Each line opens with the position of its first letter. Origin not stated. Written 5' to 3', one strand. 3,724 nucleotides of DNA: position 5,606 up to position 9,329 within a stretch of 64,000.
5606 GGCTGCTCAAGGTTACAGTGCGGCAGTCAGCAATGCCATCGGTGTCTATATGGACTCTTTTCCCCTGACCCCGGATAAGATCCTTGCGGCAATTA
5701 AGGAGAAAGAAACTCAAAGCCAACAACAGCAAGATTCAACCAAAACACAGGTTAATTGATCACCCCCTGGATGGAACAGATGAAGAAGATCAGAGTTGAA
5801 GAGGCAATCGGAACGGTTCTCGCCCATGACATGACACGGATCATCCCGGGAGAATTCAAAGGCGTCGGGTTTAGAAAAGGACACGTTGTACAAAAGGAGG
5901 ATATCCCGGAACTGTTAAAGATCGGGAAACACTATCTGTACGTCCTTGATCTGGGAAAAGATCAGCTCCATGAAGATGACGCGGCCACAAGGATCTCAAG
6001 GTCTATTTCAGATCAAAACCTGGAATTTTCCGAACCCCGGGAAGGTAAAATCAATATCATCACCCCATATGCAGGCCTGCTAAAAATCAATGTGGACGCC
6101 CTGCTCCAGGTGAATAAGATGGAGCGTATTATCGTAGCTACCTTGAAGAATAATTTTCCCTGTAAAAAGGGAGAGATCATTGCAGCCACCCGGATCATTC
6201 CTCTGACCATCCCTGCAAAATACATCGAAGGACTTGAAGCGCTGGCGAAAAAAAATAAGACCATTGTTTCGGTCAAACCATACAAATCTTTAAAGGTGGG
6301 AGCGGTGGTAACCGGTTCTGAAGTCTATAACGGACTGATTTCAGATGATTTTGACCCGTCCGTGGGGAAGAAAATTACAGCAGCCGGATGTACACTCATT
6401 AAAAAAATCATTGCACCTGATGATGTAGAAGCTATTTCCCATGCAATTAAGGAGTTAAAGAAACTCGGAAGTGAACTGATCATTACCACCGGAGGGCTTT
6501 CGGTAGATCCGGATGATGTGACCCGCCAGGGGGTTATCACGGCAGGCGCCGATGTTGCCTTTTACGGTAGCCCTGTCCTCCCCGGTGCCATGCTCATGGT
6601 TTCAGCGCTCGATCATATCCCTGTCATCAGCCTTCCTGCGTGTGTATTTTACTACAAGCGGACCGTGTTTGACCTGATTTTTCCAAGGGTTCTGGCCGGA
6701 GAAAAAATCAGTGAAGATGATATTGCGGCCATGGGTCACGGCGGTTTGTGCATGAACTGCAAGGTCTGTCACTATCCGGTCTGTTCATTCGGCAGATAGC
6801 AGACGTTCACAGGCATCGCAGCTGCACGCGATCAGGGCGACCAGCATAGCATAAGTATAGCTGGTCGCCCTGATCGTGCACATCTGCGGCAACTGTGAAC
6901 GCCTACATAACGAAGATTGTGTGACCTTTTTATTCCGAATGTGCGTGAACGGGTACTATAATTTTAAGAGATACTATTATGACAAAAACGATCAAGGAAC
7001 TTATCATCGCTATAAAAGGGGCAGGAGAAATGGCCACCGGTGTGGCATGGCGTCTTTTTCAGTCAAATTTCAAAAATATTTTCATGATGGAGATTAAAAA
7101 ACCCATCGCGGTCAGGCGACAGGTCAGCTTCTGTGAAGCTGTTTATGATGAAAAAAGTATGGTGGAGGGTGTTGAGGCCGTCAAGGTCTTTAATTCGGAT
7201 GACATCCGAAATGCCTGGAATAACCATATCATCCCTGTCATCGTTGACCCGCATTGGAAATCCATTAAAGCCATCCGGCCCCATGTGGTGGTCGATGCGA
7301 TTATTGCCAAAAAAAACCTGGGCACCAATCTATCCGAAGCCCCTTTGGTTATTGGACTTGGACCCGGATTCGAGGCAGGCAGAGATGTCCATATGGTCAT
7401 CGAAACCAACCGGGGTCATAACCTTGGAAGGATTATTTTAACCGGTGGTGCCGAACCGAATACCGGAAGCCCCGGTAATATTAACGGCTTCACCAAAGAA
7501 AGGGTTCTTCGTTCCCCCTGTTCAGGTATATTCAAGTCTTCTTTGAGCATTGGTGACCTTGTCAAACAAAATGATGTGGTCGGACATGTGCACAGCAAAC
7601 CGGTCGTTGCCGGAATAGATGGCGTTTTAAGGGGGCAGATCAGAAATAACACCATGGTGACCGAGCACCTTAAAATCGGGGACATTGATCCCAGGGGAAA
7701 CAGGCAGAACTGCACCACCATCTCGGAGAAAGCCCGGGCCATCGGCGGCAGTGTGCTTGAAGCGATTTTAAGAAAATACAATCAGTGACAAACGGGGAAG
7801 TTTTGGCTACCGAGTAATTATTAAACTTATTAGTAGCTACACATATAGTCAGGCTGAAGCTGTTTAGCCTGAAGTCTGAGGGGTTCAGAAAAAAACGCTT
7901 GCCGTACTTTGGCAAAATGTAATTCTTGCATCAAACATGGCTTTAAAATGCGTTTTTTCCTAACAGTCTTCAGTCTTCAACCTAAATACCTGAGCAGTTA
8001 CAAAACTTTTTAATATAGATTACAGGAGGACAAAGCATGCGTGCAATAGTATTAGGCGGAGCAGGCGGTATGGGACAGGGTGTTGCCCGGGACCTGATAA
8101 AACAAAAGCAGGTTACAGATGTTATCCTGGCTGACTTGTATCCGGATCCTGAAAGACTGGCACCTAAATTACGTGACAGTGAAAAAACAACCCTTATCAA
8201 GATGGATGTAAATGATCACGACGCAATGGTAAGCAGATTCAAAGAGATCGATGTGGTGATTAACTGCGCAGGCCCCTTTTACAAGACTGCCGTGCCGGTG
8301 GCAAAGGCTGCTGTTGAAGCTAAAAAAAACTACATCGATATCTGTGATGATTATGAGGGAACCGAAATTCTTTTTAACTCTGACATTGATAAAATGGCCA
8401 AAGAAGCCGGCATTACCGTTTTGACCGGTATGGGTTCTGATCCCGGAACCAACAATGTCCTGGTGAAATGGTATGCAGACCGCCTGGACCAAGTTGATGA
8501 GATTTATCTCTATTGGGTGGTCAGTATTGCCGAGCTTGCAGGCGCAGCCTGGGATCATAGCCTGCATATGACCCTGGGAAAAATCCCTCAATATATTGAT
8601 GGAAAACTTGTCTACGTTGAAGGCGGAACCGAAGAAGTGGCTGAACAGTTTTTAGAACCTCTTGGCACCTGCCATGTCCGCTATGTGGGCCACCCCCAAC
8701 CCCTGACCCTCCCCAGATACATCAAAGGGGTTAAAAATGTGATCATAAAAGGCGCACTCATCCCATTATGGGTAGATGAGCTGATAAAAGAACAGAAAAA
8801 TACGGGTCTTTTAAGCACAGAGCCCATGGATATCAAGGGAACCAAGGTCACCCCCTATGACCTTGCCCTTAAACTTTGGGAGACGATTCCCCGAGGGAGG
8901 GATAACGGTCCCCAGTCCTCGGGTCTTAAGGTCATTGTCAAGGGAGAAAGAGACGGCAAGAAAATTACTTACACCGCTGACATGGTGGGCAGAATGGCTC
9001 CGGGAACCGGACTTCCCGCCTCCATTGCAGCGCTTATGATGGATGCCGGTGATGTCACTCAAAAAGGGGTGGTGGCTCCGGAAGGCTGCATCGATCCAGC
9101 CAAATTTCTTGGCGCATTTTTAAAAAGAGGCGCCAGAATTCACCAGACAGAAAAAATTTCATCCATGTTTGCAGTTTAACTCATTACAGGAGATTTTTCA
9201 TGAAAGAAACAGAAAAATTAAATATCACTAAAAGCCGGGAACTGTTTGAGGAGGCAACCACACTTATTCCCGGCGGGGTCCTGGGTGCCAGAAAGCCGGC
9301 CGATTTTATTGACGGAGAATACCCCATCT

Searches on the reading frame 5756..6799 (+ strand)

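Call 7: search_protein_families(library=pfam, proteins=[window:5756-6799:+], max_evalue=0.00001)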
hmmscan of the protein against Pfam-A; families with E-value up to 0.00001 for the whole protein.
window:5756-6799:+ (347 aa): 1 family
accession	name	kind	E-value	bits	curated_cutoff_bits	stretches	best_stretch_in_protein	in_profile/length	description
PF00994.29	MoCF_biosynth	-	2.7e-19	69.7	26.6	1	183-312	2-142/144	Probable molybdopterin binding domain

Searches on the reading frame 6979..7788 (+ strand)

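Call 7: search_protein_families(library=pfam, proteins=[window:6979-7788:+], max_evalue=0.00001)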
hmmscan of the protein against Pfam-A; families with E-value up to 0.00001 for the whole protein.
window:6979-7788:+ (269 aa): 0 families

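Call 61: search_protein_families(library=ncbifam, proteins=[window:6979-7788:+], max_evalue=0.00001)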
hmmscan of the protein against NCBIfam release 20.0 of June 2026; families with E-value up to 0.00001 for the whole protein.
window:6979-7788:+ (269 aa): 1 family
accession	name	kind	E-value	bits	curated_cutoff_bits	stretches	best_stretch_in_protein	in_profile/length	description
TIGR03309.1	matur_yqeB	equivalog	9.1e-111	369.4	220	1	11-265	2-255/256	selenium-dependent molybdenum cofactor biosynthesis protein YqeB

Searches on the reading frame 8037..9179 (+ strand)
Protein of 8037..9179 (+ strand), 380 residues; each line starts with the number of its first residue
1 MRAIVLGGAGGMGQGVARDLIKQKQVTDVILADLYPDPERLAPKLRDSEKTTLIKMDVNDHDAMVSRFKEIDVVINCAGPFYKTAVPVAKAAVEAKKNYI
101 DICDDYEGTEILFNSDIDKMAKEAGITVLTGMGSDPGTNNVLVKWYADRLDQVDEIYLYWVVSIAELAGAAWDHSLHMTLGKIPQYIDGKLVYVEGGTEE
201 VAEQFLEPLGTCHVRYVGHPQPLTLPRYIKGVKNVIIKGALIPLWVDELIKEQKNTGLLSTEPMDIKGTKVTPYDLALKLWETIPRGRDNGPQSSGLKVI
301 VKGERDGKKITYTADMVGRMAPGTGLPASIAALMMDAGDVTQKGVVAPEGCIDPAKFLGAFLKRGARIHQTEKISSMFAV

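Call 7: search_protein_families(library=pfam, proteins=[window:8037-9179:+], max_evalue=0.00001)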
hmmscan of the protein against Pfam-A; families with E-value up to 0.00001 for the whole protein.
window:8037-9179:+ (380 aa): 6 families
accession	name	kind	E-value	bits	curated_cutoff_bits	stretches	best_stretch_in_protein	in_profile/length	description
PF03435.24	Sacchrp_dh_NADP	-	3.7e-15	56.8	25.1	1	5-127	3-127/129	Saccharopine dehydrogenase NADP binding domain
PF16653.10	Sacchrp_dh_C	-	4.9e-11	43.7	31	1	188-365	69-264/265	Saccharopine dehydrogenase C-terminal domain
PF01073.25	3Beta_HSD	-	8.8e-09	35.2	22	1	4-120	1-120/280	3-beta hydroxysteroid dehydrogenase/isomerase family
PF00106.31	adh_short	-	4.7e-06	26.6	26.6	1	3-101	3-106/195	short chain dehydrogenase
PF13460.12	NAD_binding_10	-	4.9e-06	27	27.2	1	7-96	1-85/184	NAD(P)H-binding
PF05368.20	NmrA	-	9.3e-06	25.9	27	0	4-95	6-93/298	NmrA-like family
